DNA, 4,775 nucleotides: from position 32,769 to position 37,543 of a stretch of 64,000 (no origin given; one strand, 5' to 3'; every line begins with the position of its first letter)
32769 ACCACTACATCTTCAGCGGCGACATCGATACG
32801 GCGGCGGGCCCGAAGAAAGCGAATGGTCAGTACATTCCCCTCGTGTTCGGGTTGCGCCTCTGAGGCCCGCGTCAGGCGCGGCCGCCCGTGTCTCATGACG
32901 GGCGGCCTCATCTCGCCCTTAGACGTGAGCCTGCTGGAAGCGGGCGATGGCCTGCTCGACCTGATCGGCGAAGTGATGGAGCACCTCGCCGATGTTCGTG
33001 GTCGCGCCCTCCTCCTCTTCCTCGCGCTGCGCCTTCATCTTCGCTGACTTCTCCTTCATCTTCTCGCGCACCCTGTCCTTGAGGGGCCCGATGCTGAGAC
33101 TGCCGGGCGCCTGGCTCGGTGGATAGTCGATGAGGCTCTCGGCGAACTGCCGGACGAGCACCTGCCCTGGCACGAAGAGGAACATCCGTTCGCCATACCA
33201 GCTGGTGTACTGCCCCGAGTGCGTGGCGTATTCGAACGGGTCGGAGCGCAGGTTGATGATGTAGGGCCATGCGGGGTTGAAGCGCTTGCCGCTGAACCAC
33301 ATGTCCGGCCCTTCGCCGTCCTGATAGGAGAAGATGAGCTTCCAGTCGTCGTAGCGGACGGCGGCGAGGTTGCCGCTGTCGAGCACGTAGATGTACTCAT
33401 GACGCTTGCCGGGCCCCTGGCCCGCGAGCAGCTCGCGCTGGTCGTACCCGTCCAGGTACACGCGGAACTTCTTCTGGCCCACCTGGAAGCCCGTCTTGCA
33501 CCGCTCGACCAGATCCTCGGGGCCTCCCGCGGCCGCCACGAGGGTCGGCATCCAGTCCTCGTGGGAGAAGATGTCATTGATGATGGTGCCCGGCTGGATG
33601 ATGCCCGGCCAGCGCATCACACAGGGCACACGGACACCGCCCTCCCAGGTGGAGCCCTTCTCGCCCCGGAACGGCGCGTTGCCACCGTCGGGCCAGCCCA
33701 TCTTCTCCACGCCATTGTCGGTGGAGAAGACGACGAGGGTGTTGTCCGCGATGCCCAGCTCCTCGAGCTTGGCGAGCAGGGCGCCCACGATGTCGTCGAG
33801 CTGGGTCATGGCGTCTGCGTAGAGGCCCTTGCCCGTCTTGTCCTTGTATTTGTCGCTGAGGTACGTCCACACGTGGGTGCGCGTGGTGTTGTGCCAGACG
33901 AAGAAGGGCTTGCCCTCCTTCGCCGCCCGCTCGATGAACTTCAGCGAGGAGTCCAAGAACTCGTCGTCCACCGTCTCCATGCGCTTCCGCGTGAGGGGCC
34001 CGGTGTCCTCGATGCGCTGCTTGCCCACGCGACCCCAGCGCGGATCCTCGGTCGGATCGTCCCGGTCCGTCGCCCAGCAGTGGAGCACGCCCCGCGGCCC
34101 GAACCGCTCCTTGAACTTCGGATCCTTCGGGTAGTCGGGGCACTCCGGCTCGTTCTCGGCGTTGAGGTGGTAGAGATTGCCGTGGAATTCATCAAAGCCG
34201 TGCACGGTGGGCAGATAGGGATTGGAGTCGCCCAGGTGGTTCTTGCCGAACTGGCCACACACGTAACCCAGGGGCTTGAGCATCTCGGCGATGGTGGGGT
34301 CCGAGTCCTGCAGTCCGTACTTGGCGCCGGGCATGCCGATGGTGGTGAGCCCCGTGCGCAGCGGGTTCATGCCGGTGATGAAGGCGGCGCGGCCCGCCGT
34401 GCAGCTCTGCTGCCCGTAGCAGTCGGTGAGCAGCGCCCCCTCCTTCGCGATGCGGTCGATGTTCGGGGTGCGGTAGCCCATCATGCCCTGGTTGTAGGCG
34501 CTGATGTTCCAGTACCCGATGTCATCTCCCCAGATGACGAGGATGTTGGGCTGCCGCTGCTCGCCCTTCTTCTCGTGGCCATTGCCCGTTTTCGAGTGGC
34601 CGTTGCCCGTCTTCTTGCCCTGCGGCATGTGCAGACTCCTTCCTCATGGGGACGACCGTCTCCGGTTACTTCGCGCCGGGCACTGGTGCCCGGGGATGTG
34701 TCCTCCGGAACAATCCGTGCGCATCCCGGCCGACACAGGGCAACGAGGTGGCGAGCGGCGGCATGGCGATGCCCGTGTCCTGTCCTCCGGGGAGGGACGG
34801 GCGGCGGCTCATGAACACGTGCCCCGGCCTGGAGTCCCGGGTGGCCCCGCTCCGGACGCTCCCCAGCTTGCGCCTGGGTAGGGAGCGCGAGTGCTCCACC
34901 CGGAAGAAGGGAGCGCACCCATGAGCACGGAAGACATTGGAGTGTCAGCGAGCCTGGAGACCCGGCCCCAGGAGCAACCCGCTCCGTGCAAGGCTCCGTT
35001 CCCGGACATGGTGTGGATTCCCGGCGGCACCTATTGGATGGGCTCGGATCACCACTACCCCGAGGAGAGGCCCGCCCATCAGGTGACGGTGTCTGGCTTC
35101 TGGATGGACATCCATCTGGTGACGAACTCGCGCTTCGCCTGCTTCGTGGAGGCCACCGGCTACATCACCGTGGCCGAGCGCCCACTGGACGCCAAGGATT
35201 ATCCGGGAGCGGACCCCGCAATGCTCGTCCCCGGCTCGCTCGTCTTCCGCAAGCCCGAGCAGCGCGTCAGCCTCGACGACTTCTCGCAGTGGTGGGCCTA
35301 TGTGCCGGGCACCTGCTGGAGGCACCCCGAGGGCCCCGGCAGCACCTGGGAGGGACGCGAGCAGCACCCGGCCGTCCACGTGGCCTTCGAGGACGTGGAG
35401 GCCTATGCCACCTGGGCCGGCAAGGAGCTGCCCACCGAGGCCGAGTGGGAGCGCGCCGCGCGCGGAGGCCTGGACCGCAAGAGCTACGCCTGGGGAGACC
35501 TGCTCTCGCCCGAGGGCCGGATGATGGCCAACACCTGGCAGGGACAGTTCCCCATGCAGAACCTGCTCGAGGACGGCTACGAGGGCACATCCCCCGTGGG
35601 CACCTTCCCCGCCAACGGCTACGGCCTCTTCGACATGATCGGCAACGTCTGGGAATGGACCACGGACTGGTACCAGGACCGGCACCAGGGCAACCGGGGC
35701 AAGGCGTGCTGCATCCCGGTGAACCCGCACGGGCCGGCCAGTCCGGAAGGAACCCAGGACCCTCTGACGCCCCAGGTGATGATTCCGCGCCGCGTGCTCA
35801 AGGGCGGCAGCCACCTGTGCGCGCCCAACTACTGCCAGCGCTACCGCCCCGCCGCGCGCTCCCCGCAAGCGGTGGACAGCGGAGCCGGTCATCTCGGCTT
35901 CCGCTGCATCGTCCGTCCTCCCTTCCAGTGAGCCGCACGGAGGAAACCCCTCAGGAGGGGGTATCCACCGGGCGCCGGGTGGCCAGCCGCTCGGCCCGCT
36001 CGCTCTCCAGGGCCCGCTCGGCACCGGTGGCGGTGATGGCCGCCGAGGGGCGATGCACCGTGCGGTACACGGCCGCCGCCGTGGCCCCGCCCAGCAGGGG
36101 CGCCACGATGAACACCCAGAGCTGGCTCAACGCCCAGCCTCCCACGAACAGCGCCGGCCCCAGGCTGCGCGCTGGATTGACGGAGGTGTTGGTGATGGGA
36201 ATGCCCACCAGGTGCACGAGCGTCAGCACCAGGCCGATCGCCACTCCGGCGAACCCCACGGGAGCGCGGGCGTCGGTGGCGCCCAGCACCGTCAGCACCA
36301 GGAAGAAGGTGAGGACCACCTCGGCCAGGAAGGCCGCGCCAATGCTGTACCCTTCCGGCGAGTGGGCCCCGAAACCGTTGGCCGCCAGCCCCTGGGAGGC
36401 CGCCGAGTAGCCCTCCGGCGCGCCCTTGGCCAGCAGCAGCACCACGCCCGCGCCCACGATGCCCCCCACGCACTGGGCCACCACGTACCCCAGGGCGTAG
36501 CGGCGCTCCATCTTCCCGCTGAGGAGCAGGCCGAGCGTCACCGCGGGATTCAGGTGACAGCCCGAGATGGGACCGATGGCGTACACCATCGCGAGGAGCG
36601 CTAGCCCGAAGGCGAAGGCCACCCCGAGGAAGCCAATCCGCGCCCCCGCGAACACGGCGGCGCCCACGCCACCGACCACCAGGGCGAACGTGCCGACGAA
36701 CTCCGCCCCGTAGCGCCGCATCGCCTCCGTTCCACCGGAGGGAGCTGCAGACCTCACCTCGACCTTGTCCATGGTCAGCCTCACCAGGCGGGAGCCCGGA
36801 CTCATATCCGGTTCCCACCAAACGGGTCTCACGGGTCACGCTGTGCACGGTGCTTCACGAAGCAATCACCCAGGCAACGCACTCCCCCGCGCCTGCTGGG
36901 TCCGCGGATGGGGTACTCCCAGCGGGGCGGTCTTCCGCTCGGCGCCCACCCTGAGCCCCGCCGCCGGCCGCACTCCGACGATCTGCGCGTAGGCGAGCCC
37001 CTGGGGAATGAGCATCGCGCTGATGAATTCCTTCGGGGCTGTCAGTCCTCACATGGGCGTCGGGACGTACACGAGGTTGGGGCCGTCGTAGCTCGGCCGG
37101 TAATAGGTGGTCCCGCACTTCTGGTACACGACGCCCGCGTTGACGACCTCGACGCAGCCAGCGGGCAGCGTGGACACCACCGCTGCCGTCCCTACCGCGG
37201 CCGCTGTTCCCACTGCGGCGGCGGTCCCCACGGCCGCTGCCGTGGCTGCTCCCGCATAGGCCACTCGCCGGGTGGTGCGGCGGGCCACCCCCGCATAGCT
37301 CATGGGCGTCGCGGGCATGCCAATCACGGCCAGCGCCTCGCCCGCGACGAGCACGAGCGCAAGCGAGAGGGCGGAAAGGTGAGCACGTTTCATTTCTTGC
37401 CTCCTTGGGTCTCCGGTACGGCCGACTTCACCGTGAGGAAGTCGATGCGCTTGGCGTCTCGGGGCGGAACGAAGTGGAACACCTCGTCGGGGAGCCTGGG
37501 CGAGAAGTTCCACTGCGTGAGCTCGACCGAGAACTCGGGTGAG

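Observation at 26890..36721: Sulfate-ester locus: SulP-HAD-sulfatase operon plus an inverted sulfatase paralog, FGE and aquaporin; both sulfatases carry CTAGR (Ala-for-Pro) motifs and lack signal peptides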

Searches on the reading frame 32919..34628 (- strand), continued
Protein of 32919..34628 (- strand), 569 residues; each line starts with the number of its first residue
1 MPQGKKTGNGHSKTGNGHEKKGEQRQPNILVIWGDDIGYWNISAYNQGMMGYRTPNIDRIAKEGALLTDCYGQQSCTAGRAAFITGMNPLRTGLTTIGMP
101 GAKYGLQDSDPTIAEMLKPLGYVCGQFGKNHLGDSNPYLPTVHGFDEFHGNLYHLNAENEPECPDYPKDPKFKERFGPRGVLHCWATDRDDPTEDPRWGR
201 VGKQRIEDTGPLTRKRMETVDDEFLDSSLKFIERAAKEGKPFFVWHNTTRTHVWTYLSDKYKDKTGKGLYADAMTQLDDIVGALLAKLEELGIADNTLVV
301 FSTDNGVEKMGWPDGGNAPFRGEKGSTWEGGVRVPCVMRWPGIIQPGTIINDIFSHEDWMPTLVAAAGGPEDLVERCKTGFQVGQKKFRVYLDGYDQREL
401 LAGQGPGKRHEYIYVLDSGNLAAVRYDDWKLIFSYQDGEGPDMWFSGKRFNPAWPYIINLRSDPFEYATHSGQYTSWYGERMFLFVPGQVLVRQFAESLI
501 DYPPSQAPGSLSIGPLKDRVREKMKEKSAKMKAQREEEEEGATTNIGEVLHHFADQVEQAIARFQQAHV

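Call 45: find_encoding_contigs(protein=P0122, flank=10000, max_places=1)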
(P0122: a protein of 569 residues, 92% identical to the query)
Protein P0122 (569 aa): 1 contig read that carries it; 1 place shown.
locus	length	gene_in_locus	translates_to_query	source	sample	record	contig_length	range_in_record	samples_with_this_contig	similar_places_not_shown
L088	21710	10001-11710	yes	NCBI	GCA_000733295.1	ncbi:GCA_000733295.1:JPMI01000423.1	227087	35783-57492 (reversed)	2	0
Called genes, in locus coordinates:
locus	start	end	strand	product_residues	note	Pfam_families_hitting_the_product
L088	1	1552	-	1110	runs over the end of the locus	-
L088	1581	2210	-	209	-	PF13302:Acetyltransf_3, PF00583:Acetyltransf_1, PF13420:Acetyltransf_4 (weak)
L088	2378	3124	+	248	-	PF00481:PP2C (faint), PF13672:PP2C_2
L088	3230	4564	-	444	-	PF16697:Yop-YscD_cpl, PF00498:FHA, PF00158:Sigma54_activat, PF14532:Sigma54_activ_2, PF07724:AAA_2 (weak), PF07728:AAA_5, PF25601:AAA_lid_14, PF02954:HTH_8 (weak)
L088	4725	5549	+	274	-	PF09865:DUF2092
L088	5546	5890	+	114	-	-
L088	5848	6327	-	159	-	-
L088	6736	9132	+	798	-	PF00884:Sulfatase, PF16347:SGSH_C (weak)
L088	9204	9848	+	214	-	-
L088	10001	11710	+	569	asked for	PF00884:Sulfatase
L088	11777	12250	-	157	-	PF02308:MgtC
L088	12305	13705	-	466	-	PF10011:DUF2254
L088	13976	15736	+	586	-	PF00916:Sulfate_transp, PF01740:STAS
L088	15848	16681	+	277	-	PF00230:MIP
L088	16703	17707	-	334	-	PF03781:FGE-sulfatase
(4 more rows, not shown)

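Call 58: predict_structure(alignment_id=A2)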
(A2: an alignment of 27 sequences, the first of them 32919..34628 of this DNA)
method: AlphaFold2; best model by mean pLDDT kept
length: 569 residues; sequences in the alignment: 27
mean_pLDDT: 74.5   pTM: 0.79
mean pLDDT of the five models: 74.5, 71.6, 69.4, 69.3, 66.2
residues with pLDDT >= 90: 205; 70-90: 156; 50-70: 104; < 50: 104
segments of 3 or more residues with pLDDT < 50: 1-23, 155-158, 160-167, 307-331, 443-445, 471-480, 482-484, 510-517, 540-543, 546-548, 561-569
pLDDT, mean of each block of 10 residues (from residue 1): 33 37 75 83 83 92 94 77 89 71 80 96 95 87 96 56 48 57 94 88 91 78 95 98 90 72 83 90 98 98 63 31 34 84 96 92 96 93 91 94 93 75 78 63 51 67 61 46 56 77 66 42 68 59 48 54 38
secondary structure, 60 per line:
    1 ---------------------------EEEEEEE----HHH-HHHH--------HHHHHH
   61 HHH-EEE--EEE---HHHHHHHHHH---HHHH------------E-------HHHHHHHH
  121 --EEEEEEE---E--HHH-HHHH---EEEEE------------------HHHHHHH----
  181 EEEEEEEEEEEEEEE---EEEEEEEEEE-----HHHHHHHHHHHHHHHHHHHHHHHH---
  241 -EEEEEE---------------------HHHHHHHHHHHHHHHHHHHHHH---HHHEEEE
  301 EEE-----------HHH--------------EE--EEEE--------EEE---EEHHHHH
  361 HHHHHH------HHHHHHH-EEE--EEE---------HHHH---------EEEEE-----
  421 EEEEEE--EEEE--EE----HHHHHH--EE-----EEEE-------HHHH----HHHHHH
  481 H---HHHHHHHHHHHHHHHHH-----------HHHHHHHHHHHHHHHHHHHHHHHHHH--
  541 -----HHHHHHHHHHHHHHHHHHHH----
elements in order: E28-34 H43-46 H55-63 E65-67 E70-72 H76-85 H89-92 H113-120 E123-129 H140-143 E147-151 H170-176 E181-195 E199-208 H214-237 E242-247 H269-290 E297-303 E336-339 E348-350 H356-366 H373-379 E381-383 E386-388 H398-401 E411-415 E421-426 E429-432 H441-446 E456-459 H467-470 H475-481 H485-501 H513-538 H546-565

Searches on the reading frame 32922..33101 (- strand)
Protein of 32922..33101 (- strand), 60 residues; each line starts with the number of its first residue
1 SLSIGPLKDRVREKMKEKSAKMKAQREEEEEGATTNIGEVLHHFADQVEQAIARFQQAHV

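Call 56: search_protein_representatives(protein=window:32922-33101:-)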
Query: 60 residues. Proteins with E-value up to 0.001 (for the whole library): 3; up to 1e-10: 1; up to 1e-30: 0. The best 3 are listed.
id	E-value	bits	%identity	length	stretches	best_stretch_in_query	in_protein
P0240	3.1e-13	64.7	62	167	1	1-59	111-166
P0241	2.0e-04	37.3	56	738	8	38-58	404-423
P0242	8.6e-04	35.3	42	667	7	30-59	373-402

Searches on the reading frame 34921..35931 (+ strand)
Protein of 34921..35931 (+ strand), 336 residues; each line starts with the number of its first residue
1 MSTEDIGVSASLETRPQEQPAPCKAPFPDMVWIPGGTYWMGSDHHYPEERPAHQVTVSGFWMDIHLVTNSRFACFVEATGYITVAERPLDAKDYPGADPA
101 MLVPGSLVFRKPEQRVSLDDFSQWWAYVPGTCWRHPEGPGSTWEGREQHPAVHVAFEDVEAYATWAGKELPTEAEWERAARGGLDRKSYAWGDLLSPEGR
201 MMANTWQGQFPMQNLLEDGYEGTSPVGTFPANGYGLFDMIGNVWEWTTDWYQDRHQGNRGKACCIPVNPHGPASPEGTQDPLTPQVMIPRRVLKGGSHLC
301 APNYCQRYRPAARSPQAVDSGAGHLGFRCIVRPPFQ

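Call 3: search_protein_families(library=pfam, proteins=[window:34921-35931:+], max_evalue=0.001)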
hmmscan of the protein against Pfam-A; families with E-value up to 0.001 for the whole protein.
window:34921-35931:+ (336 aa): 1 family
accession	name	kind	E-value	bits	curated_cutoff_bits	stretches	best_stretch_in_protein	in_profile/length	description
PF03781.23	FGE-sulfatase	-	7.8e-82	275.2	23.3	1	28-330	3-254/255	Sulfatase-modifying factor enzyme 1-like domain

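Call 6: search_protein_families(library=ncbifam, proteins=[window:34921-35931:+], max_evalue=0.001)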
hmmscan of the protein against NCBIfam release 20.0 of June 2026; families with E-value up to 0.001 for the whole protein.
window:34921-35931:+ (336 aa): 8 families
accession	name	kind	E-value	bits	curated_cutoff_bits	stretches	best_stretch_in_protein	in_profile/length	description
TIGR03525.2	GldK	equivalog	1.6e-33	116.6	350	2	169-331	257-405/408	T9SS ring complex lipoprotein PorK/GldK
TIGR03440.2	egtB_TIGR03440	equivalog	5e-26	91.7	360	2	146-252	271-353/413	ergothioneine biosynthesis protein EgtB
NF041186.1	SenA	equivalog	7.8e-24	84.8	420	2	146-252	268-323/382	selenoneine synthase SenA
NF051459.1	pyoverdine_PvdO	equivalog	1.4e-22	80.1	500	2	144-258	113-226/280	dihydropyoverdine dehydrogenase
TIGR03524.1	GldJ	equivalog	3.7e-11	42.4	458.2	1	169-252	265-366/559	gliding motility lipoprotein GldJ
TIGR04344.1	ovoA_Nterm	equivalog_domain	2.3e-10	40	400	1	152-249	298-382/444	5-histidylcysteine sulfoxide synthase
TIGR03530.1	GldJ_short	equivalog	6.2e-07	28.7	382.9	1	215-330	281-389/396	gliding motility lipoprotein GldJ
TIGR02171.1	Fb_sc_TIGR02171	subfamily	6.9e-06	24.3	544.35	1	166-330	157-280/912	TIGR02171 family lipoprotein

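Call 8: search_solved_structures(query=window:34921-35931:+, max_evalue=0.00001, show_alignments=2)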
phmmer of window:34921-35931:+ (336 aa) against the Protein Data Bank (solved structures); distinct sequences matched with E-value up to 0.00001: 28.
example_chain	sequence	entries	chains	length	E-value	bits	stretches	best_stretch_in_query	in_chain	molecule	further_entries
8aru_A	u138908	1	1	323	3.5e-74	253.1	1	5-331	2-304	Formylglycine-generating enzyme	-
5ssy_A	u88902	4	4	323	7.3e-74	252.1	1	5-331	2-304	Formylglycine-generating enzyme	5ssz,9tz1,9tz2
5ssx_A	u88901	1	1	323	9.4e-74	251.7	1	5-331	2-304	Formylglycine-generating enzyme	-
6s07_A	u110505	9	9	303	2.3e-73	250.4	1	29-333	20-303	Formylglycine-generating enzyme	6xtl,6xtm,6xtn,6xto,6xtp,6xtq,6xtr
1y1e_X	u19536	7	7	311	3.1e-73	250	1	20-331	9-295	C-alpha-formyglycine-generating enzyme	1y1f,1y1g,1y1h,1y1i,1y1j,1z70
5nxl_A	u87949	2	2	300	3.2e-73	250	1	30-333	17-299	Non-specific serine/threonine protein kinase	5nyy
2aii_X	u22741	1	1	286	7e-73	248.9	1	29-330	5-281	Sulfatase modifying factor 1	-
31dc_A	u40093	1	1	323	1.1e-72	248.2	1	5-331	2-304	Formylglycine-generating enzyme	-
2afy_X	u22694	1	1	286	1.1e-71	245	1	29-330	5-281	Sulfatase modifying factor 1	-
2aft_X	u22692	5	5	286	1.1e-71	245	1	29-330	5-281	Sulfatase modifying factor 1 | Sulfatase-modifying factor 1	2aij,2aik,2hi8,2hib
6muj_A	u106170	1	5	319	6.4e-67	229.2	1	19-330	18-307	Formylglycine-generating enzyme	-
2q17_A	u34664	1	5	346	7.6e-67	229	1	19-330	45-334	formylglycine generating enzyme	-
1y4j_A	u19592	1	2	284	8.4e-46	159.7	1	29-257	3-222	Sulfatase modifying factor 2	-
6vqp_A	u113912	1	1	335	2.3e-28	102.3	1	122-249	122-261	CalU17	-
7ml6_A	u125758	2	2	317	2.7e-28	102.1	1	122-249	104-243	CalU17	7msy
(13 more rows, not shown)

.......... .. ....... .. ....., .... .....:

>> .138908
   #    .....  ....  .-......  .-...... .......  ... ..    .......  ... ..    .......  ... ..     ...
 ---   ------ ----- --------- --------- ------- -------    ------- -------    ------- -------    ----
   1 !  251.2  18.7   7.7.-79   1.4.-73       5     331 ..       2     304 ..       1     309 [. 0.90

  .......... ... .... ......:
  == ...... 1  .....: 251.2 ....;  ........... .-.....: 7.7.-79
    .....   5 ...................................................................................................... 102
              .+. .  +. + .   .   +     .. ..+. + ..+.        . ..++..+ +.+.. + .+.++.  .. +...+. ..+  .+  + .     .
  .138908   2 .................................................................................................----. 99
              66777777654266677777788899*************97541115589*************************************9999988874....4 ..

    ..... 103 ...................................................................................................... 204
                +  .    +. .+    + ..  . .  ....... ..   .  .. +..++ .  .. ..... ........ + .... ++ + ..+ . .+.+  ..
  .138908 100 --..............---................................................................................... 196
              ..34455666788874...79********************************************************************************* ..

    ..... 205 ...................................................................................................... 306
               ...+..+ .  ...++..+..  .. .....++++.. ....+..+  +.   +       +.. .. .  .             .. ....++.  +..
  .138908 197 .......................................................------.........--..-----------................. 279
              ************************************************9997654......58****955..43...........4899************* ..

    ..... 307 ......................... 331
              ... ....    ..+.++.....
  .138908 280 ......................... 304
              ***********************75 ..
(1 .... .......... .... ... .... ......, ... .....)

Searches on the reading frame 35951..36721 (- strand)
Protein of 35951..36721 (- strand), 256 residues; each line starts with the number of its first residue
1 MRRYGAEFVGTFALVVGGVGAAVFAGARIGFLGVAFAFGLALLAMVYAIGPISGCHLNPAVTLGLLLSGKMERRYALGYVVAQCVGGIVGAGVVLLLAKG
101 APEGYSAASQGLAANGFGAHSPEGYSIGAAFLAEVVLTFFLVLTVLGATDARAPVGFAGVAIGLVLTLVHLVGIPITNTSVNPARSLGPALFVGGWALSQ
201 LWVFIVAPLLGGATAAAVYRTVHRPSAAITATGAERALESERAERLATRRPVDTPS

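Call 3: search_protein_families(library=pfam, proteins=[window:35951-36721:-], max_evalue=0.001)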
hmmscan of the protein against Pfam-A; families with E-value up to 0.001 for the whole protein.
window:35951-36721:- (256 aa): 1 family
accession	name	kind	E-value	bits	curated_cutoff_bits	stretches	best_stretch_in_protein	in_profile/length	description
PF00230.25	MIP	-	1.2e-50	172.8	25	1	2-219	9-222/222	Major intrinsic protein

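Call 6: search_protein_families(library=ncbifam, proteins=[window:35951-36721:-], max_evalue=0.001)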
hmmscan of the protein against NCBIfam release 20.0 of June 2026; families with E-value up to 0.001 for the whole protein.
window:35951-36721:- (256 aa): 4 families
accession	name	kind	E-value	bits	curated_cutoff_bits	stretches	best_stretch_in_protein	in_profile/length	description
NF003838.0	PRK05420.1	equivalog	7.9e-86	287.3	256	1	1-224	2-228/231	aquaporin Z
TIGR00861.1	MIP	subfamily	5.7e-54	183.2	171.25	1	6-219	1-224/224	MIP family channel protein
NF045553.1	AquGlycerPorinGla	equivalog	1.1e-10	41.1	400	1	3-96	8-107/290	aquaglyceroporin Gla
NF043012.1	LacAcidTportLarD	equivalog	1.4e-10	41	390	1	6-191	6-194/237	D/L-lactic acid transporter LarD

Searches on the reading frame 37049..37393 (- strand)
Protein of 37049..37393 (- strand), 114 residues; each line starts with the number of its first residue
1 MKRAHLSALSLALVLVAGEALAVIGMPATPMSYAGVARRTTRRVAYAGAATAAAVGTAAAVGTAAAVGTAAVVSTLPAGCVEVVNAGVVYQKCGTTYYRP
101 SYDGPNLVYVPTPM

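Call 55: search_protein_families(library=pfam, proteins=[window:37049-37393:-], max_evalue=0.01)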
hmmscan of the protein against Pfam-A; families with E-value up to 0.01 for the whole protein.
window:37049-37393:- (114 aa): 1 family
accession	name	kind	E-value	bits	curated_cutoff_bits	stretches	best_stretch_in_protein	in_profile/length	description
PF20125.4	DUF6515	-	0.0018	18.6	24.9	1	32-103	100-168/179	Family of unknown function (DUF6515)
